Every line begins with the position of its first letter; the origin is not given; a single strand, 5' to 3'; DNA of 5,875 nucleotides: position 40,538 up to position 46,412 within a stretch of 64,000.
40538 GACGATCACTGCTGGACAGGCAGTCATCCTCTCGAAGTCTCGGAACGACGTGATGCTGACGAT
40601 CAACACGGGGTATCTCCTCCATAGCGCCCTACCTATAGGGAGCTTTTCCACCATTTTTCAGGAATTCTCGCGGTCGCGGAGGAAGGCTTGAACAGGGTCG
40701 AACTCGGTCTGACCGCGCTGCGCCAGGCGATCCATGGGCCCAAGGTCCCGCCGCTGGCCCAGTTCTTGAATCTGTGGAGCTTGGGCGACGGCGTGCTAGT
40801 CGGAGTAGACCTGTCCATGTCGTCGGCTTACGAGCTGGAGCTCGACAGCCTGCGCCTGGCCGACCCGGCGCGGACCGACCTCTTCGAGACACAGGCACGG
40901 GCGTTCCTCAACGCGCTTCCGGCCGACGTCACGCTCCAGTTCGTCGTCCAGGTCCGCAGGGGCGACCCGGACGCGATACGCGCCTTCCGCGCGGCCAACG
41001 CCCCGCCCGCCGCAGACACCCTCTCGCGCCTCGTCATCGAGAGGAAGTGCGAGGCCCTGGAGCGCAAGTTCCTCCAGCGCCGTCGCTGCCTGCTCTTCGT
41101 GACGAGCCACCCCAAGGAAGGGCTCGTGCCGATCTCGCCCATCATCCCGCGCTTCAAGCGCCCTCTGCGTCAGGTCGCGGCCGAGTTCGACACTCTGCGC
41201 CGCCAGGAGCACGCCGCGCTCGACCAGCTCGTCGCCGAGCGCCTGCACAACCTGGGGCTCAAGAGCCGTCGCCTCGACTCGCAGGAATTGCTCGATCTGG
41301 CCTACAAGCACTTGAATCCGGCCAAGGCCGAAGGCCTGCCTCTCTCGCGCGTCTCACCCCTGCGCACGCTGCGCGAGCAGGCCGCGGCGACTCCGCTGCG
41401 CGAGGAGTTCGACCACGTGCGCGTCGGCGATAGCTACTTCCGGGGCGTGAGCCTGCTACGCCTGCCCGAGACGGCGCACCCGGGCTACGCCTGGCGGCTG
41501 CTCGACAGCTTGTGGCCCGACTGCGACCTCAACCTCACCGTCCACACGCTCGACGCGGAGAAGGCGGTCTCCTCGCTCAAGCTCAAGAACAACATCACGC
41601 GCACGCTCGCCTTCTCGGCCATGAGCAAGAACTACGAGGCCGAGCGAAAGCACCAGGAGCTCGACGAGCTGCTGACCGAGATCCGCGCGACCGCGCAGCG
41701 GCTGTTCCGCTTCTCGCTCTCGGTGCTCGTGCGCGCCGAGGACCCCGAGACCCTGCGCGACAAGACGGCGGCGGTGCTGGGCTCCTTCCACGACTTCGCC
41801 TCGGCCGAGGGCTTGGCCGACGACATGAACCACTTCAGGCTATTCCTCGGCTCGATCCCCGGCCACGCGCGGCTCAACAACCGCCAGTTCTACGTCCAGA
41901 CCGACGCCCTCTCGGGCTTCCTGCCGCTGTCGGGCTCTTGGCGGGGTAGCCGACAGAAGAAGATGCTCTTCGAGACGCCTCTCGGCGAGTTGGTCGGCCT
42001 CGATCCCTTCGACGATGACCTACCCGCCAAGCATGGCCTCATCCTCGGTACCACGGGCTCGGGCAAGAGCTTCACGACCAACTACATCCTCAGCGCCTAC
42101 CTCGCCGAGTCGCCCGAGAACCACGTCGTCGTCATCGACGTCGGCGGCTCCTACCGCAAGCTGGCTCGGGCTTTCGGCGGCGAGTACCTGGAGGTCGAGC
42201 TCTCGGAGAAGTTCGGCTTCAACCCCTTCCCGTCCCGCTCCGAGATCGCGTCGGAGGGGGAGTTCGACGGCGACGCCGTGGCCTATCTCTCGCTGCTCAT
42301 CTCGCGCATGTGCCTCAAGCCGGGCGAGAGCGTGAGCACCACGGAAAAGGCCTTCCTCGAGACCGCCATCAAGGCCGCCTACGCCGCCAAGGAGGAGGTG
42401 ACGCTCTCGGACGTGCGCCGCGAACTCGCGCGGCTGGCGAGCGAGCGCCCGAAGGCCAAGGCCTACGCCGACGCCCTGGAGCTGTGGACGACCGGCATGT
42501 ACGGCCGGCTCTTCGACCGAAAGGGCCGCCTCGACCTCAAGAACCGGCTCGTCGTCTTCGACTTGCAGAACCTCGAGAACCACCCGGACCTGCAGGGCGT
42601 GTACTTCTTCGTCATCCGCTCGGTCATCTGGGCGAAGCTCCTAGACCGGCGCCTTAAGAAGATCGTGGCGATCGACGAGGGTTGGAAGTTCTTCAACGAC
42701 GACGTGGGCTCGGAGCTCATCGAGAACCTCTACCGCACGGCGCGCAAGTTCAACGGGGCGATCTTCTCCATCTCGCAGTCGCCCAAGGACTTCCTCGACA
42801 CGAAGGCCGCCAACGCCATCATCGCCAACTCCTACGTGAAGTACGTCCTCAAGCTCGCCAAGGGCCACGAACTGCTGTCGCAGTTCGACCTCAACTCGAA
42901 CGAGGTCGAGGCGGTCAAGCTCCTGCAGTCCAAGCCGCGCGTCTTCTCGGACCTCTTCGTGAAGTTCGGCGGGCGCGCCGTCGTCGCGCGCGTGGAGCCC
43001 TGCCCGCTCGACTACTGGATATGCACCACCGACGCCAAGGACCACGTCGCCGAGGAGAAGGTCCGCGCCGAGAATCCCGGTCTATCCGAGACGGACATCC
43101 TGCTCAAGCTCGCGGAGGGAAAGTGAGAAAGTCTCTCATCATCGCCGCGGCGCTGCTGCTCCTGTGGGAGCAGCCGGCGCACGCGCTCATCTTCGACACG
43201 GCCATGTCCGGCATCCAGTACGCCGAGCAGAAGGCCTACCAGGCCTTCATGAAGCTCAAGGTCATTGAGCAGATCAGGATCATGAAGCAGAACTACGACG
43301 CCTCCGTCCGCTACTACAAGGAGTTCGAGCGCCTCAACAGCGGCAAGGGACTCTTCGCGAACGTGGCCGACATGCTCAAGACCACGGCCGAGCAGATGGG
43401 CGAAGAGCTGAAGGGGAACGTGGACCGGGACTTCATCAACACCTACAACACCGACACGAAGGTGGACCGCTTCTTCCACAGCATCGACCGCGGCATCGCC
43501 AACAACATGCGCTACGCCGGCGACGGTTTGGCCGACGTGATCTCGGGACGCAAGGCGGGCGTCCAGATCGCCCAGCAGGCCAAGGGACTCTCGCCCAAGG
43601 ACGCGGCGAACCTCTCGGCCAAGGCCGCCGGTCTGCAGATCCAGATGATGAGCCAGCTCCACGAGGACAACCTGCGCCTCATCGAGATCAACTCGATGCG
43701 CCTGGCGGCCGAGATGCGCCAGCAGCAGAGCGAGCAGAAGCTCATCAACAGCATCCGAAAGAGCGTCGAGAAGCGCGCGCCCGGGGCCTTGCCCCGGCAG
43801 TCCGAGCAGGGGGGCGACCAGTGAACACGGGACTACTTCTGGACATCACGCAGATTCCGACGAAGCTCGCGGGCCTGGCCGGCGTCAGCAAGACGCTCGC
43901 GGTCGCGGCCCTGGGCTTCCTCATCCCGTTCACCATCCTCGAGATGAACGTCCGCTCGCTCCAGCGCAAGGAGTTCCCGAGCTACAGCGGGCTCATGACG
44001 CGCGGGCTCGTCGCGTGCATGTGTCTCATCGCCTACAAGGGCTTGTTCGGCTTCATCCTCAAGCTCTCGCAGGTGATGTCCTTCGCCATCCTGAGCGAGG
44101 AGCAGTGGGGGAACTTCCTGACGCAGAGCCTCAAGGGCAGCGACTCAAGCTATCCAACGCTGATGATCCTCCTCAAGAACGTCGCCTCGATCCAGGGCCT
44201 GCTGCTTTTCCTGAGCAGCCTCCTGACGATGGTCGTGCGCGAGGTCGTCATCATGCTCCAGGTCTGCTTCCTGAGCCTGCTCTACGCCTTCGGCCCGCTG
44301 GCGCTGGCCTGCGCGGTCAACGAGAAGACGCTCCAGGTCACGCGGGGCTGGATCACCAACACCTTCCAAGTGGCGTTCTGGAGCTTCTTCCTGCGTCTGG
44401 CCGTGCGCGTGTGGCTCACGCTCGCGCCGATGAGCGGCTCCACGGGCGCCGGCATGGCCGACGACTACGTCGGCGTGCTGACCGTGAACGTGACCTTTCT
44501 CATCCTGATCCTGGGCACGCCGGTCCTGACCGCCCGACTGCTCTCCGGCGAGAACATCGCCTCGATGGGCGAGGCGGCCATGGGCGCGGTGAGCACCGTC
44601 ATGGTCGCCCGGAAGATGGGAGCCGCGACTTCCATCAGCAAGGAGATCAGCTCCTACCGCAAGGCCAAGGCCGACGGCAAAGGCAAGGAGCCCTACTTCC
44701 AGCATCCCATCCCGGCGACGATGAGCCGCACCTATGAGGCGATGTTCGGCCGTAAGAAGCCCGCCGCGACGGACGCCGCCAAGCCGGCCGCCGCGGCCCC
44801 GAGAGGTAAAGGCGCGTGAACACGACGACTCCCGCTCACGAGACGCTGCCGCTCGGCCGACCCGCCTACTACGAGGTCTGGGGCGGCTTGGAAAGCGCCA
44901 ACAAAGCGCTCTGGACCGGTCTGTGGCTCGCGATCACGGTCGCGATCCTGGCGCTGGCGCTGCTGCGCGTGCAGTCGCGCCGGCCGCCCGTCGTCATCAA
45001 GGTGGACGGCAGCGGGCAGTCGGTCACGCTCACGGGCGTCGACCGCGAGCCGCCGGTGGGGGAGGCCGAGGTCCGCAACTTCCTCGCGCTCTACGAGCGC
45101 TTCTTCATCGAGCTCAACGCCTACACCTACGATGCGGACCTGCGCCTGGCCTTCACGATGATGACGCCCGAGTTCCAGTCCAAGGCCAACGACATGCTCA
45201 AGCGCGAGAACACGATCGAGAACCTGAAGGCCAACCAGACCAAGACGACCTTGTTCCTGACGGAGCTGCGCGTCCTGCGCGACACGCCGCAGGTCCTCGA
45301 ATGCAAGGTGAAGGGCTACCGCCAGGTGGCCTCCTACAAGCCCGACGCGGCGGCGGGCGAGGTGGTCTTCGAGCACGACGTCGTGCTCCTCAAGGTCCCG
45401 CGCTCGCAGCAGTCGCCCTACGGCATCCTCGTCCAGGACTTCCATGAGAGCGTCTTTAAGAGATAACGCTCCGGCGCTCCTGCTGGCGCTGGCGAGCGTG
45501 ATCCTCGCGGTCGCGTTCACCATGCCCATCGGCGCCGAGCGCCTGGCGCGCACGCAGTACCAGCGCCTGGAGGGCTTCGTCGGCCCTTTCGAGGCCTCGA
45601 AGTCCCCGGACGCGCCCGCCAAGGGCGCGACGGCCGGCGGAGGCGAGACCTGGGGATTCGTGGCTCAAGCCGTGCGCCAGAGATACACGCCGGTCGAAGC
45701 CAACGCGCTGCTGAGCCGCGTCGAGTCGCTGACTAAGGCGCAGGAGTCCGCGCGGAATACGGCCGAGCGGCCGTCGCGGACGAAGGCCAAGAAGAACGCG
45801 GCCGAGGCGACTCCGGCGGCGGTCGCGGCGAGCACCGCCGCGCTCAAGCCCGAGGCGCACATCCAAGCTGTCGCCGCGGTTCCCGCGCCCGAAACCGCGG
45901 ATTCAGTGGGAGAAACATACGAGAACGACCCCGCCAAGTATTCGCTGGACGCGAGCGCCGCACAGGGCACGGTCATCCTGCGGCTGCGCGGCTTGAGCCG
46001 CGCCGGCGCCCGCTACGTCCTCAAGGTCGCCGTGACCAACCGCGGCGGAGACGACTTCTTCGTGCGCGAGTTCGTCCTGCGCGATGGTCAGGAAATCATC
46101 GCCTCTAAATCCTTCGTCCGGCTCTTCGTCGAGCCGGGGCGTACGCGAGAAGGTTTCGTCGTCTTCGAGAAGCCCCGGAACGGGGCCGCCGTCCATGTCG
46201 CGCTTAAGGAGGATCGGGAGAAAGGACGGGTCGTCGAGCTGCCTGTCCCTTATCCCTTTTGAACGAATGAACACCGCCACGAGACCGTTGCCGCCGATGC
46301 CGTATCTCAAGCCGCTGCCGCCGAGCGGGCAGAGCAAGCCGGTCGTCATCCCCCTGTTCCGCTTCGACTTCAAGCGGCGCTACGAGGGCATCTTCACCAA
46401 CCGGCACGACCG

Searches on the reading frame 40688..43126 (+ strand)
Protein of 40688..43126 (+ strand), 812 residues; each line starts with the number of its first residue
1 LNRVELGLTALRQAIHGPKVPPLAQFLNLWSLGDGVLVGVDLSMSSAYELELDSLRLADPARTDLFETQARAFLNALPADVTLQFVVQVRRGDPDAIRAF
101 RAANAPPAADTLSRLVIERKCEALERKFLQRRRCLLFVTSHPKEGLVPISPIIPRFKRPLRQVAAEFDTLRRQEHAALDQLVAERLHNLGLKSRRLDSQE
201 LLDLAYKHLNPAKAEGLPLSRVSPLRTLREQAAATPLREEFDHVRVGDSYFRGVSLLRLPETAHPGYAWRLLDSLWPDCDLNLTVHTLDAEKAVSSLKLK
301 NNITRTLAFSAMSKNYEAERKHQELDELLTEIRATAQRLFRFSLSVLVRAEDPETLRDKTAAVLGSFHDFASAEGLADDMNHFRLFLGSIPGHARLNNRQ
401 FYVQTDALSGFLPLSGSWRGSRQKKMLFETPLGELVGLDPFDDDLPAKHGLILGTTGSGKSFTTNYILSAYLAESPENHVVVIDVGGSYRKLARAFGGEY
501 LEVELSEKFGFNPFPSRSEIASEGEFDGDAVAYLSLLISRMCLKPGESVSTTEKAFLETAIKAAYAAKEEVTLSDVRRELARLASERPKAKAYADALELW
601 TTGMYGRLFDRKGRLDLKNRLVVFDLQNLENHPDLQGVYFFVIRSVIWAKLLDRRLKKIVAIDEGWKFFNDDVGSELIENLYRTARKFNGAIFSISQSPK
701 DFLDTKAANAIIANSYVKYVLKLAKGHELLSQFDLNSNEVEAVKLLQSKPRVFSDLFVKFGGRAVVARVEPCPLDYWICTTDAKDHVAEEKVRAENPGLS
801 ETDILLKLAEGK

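Call 10: search_protein_families(library=pfam, proteins=[window:40688-43126:+], max_evalue=0.01)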
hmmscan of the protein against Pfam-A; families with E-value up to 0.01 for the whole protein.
window:40688-43126:+ (812 aa): 8 families
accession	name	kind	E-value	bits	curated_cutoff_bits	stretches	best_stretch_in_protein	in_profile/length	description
PF19044.6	P-loop_TraG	-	3.2e-37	128.6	25.8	2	600-795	192-398/413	TraG P-loop domain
PF12846.13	AAA_10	-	8.1e-14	51.9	27.5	1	447-739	21-322/362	AAA-like domain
PF11130.14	TraC_F_IV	-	1e-13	51.6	28.1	1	170-367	130-349/375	TraC protein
PF01935.23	DUF87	-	1.9e-09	38.4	23.2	1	447-507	23-83/220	Helicase HerA, central domain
PF03135.19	CagE_TrbE_VirB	-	0.0002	21.9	21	1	248-399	63-204/204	CagE, TrbE, VirB family, component of type IV transporter system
PF10412.15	TrwB_AAD_bind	-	0.0002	20.8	20.5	1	440-520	8-77/387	Type IV secretion-system coupling protein DNA-binding domain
PF01580.24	FtsK_SpoIIIE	-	0.0003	20.8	24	1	447-483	39-77/221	FtsK/SpoIIIE family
PF13401.12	AAA_22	-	0.0032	18.2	27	0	447-498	5-56/130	AAA domain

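Call 11: search_protein_families(library=ncbifam, proteins=[window:40688-43126:+], max_evalue=0.01)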
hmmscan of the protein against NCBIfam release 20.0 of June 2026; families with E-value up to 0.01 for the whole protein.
window:40688-43126:+ (812 aa): 16 families
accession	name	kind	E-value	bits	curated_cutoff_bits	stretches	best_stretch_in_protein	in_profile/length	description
TIGR02746.1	TraC-F-type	equivalog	7.8e-81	272.1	567.05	1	172-795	130-785/800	type IV secretion system protein TraC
TIGR00929.1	VirB4_CagE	subfamily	1.6e-50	172.2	643.1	1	249-767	240-745/792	VirB4 family type IV secretion/conjugal transfer ATPase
NF045971.1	conju_CD1110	equivalog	4.2e-44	151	325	2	445-726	413-696/752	VirB4-like conjugal transfer ATPase, CD1110 family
NF045975.1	VirB4_plasma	equivalog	1.9e-32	112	590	2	182-522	248-588/894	Mbov_0397 family ICE element conjugal transfer ATPase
NF010278.0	PRK13721.1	subfamily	2e-32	112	1177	1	452-810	484-851/874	type IV secretion system protein TraC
NF010447.0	PRK13873.1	equivalog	1.9e-27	95.6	1020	1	315-741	305-727/815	conjugal transfer protein TrbE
TIGR03783.1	Bac_Flav_CT_G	subfamily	8.9e-22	76.8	261.55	1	324-793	307-811/829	TraG family conjugative transposon ATPase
TIGR03744.1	traC_PFL_4706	equivalog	2.4e-15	55.5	520.6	1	299-497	320-523/892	conjugative transfer ATPase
NF010404.0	PRK13830.1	subfamily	2.3e-13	48.8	810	1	346-701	348-697/818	conjugal transfer protein TrbE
NF010473.0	PRK13898.1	equivalog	1.7e-12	46.2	1050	1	449-774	449-759/801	type IV secretion system ATPase VirB4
NF053655.1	CedD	equivalog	2.2e-09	36.6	600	2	620-702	382-463/527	DNA-translocating ATPase CedD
NF010466.0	PRK13891.1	subfamily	8.6e-09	33.8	1322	1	345-710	378-741/852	conjugal transfer protein TrbE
NF052333.1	ATPase_TcpF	exception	2.5e-08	32.3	1100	1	653-741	678-765/813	conjugal transfer ATPase TcpF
NF010427.0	PRK13853.1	equivalog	5.4e-08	31.2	957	1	321-719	298-690/789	type IV secretion system protein VirB4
NF042943.1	HerA_antiphage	equivalog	0.00061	18.5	800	1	444-493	153-201/566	anti-phage-associated helicase HerA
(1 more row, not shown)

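Call 33: find_related_loci(query=A2, collection=genome_contigs, flank=10000)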
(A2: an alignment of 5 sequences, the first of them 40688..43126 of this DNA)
Query A2 (812 aa) in genome_contigs; peptide patterns used: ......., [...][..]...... (x = any residue, [..] = any of these).
190 stretches matched a pattern; 28 encode a relative of the query (tblastn E <= 1e-3); 26 distinct loci.
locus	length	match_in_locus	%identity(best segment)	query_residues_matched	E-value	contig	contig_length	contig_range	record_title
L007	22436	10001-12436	95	1-812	0e+0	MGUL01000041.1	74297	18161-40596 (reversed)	MAG: Elusimicrobia bacterium RBG_16_66_12 RBG_16_scaffold_163, whole genome shotgun sequence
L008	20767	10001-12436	94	1-812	0e+0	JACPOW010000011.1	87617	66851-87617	MAG: Elusimicrobia bacterium isolate NC_groundwater_611_Pr5_B-0.1um_68_12 alan_book_18_scaffold_110628, whole genome sho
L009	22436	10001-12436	95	1-812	0e+0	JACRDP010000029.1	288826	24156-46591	MAG: Elusimicrobia bacterium isolate NC_groundwater_1675_Pr3_B-0.1um_66_20 SR-2_scaffold_141_4096767, whole genome shotg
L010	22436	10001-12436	94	1-812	0e+0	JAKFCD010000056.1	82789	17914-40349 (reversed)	MAG: Elusimicrobiota bacterium isolate LC012 contig-124_235, whole genome shotgun sequence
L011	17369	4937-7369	76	1-812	0e+0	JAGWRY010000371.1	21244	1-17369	MAG: Elusimicrobia bacterium isolate REEB337 k141_3702566, whole genome shotgun sequence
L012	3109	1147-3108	94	1-654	0e+0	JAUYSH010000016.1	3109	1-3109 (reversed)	MAG: Elusimicrobiota bacterium isolate C5_metabat.bin.68 C5_k141_203925, whole genome shotgun sequence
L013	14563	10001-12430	69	1-810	0e+0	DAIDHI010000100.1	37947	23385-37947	MAG TPA_asm: Elusimicrobia bacterium isolate clean341 k141_96986, whole genome shotgun sequence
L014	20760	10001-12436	70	1-812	0e+0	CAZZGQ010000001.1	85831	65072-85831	MAG TPA_asm: uncultured Elusimicrobia sp. isolate SRP272529_co2_26 genome assembly, contig: NODE_298_length_85831_cov_11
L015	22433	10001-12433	67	1-811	0e+0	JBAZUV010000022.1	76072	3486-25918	MAG: Elusimicrobiota bacterium isolate SO_2017_GW1_237 NODE_1995_length_76072_cov_6.584963_OW334_2017, whole genome shot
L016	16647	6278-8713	95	1-812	0e+0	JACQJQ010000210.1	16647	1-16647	MAG: Elusimicrobia bacterium isolate NC_groundwater_1155_Ag_S-0.1um_67_28 S_p1_S3_coassembly_k141_2248666, whole genome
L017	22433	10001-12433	66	1-812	0e+0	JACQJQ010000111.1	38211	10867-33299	MAG: Elusimicrobia bacterium isolate NC_groundwater_1155_Ag_S-0.1um_67_28 S_p1_S3_coassembly_k141_1107462, whole genome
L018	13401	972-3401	65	1-810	0e+0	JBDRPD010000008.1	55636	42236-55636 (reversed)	MAG: Elusimicrobiota bacterium isolate MEGAHIT-group-2.10 k141_193016, whole genome shotgun sequence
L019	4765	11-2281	68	57-812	0e+0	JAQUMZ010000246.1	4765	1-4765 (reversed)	MAG: Elusimicrobia bacterium isolate STD1_166 NODE_71810_length_4765_cov_3.168176_Sandtown_D1, whole genome shotgun sequ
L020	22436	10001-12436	63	1-812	0e+0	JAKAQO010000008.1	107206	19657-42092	MAG: bacterium isolate YF2.bin79 NODE_114_length_107206_cov_6.104801, whole genome shotgun sequence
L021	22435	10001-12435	91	1-812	0e+0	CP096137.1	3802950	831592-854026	MAG: Elusimicrobiota bacterium isolate JAD_PAG50586_1 chromosome, complete genome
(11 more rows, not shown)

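Call 98: find_related_loci(query=A8, collection=metagenome_contigs, flank=10000)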
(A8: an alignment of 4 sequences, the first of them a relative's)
Query A8 (814 aa) in metagenome_contigs; peptide patterns used: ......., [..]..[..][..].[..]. (x = any residue, [..] = any of these).
326 stretches matched a pattern; 39 encode a relative of the query (tblastn E <= 1e-3); 39 distinct loci.
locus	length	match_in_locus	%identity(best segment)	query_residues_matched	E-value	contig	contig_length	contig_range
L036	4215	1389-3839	55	2-814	0e+0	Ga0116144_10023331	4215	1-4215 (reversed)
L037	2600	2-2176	60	92-811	0e+0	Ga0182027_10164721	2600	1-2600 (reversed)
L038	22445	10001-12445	54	1-814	0e+0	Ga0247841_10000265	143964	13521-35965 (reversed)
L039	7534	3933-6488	49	4-812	0e+0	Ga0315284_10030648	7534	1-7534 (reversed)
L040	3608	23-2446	39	1-814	0e+0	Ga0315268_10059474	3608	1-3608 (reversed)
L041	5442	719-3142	39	1-814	0e+0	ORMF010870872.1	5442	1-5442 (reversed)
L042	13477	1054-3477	39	1-814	0e+0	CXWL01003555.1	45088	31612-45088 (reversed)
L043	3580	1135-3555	39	1-814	0e+0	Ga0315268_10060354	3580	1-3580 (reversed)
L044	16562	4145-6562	39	1-812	0e+0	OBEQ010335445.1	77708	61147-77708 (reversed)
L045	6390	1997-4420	39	1-814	0e+0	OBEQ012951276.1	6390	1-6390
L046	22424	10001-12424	40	1-814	0e+0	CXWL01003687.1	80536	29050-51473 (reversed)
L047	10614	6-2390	39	13-814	0e+0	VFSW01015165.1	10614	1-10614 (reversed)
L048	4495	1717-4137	39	1-814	0e+0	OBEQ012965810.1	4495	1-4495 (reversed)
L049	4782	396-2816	39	1-814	0e+0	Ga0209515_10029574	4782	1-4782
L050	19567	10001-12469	39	1-814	0e+0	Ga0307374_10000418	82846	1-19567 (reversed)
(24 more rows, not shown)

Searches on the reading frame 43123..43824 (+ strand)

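Call 14: search_protein_families(library=pfam, proteins=[window:43123-43824:+], max_evalue=0.05)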
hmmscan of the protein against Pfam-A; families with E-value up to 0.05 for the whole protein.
window:43123-43824:+ (233 aa): 0 families

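Call 15: search_protein_families(library=ncbifam, proteins=[window:43123-43824:+], max_evalue=0.05)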
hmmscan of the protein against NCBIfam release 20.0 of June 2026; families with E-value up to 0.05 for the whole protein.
window:43123-43824:+ (233 aa): 1 family
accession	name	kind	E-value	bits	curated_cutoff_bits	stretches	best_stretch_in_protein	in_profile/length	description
NF041443.1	DDRRRQL_YjdP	equivalog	0.018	15.3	90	1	5-43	6-44/101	DDRRRQL repeat protein YjdP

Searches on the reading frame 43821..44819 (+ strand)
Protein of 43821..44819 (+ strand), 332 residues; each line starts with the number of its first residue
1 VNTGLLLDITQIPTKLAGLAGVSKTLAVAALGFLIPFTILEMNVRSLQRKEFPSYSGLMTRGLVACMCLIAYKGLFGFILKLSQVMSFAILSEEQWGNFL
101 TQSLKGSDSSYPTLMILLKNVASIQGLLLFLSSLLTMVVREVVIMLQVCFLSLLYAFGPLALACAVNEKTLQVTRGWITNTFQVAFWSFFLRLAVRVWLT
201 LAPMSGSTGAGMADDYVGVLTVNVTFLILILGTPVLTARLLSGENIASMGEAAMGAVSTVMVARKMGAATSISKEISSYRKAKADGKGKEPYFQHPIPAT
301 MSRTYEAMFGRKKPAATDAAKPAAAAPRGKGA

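Call 14: search_protein_families(library=pfam, proteins=[window:43821-44819:+], max_evalue=0.05)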
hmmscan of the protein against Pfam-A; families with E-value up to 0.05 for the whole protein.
window:43821-44819:+ (332 aa): 2 families
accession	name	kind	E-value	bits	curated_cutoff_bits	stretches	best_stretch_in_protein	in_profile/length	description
PF07916.16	TraG_N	-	0.0014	18.1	36.1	1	138-256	323-457/462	TraG-like protein, N-terminal region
PF04610.19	TrbL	-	0.0029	17.9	25.9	1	111-230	94-212/215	TrbL/VirB6 plasmid conjugal transfer protein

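Call 15: search_protein_families(library=ncbifam, proteins=[window:43821-44819:+], max_evalue=0.05)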
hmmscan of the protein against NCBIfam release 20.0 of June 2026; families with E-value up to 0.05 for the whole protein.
window:43821-44819:+ (332 aa): 0 families

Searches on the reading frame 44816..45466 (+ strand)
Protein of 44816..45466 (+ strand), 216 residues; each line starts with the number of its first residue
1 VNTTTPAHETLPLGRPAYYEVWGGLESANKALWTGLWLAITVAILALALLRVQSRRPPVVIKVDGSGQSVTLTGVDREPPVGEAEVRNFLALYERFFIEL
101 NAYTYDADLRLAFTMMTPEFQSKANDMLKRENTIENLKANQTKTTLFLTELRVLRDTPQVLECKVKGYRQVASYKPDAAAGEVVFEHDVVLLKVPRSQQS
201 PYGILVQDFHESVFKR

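Call 14: search_protein_families(library=pfam, proteins=[window:44816-45466:+], max_evalue=0.05)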
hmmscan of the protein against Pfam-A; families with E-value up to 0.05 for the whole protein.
window:44816-45466:+ (216 aa): 1 family
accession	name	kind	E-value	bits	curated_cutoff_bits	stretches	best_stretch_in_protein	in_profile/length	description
PF04335.19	VirB8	-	0.0011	19.2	23.2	1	34-142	26-135/213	VirB8 protein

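Call 15: search_protein_families(library=ncbifam, proteins=[window:44816-45466:+], max_evalue=0.05)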
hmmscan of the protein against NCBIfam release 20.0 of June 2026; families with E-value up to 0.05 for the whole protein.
window:44816-45466:+ (216 aa): 1 family
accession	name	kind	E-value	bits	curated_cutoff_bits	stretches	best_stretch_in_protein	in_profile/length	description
NF038072.1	IcmL_DotI_only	equivalog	0.0016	17.8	175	1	37-160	26-148/200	type IVB secretion system apparatus protein IcmL/DotI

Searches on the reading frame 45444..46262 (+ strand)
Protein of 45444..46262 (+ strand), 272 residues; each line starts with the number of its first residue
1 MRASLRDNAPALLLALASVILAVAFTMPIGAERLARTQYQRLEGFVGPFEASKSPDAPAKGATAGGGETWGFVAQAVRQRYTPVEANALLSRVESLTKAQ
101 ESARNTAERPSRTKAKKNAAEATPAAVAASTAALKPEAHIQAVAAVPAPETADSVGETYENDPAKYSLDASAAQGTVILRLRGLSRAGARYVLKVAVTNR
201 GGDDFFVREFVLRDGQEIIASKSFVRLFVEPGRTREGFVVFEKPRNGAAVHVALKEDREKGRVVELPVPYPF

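Call 14: search_protein_families(library=pfam, proteins=[window:45444-46262:+], max_evalue=0.05)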
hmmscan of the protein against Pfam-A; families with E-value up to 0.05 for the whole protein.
window:45444-46262:+ (272 aa): 1 family
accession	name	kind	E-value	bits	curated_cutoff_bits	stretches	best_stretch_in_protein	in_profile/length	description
PF11611.13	DUF4352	-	0.018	15.8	25.9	0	187-246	34-104/122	Domain of unknown function (DUF4352)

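Call 15: search_protein_families(library=ncbifam, proteins=[window:45444-46262:+], max_evalue=0.05)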
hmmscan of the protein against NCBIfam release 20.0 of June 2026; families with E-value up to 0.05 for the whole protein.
window:45444-46262:+ (272 aa): 0 families

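Call 56: search_solved_structures(query=A5, max_evalue=10)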
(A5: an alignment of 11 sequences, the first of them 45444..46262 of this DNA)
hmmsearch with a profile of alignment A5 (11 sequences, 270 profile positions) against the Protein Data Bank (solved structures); distinct sequences matched with E-value up to 10: 4.
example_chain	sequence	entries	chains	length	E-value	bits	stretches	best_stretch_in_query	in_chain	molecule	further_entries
7stz_C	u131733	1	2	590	0.19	14.7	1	123-197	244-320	Cadherin-1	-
3jcs_h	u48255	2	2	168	0.72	12.8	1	89-143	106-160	ribosomal protein L34e | eL34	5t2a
9o17_AC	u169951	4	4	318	1.4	11.8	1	78-154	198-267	Small ribosomal subunit protein uS3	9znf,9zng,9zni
29vf_O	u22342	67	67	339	6.6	9.6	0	79-144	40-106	TATA-box-binding protein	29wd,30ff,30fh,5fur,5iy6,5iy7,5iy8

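Call 57: search_protein_families(library=pfam, alignment_id=A5, max_evalue=1)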
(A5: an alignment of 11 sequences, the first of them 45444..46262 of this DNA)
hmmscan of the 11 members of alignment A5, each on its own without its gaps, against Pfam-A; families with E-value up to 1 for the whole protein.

A. member 1, window:45444-46262:+ (272 aa): 2 families
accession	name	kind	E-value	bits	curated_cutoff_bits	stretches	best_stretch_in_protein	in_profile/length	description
PF11611.13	DUF4352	-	0.018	15.8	25.9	1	187-246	34-104/122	Domain of unknown function (DUF4352)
PF16731.10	GARP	-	0.06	13.3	27.4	1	94-151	44-102/193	Glutamic acid/alanine-rich protein of Trypanosoma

B. families by the number of members that match (of 11 scanned): 4 families
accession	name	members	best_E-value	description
PF11611.13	DUF4352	2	0.018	Domain of unknown function (DUF4352)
PF22708.2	S1CSD-TOTE-1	1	0.044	S1/CSD-like domain 1 of the TOTE conflict systems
PF16888.10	YwqH-like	1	0.05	YwqH-like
PF16731.10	GARP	1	0.06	Glutamic acid/alanine-rich protein of Trypanosoma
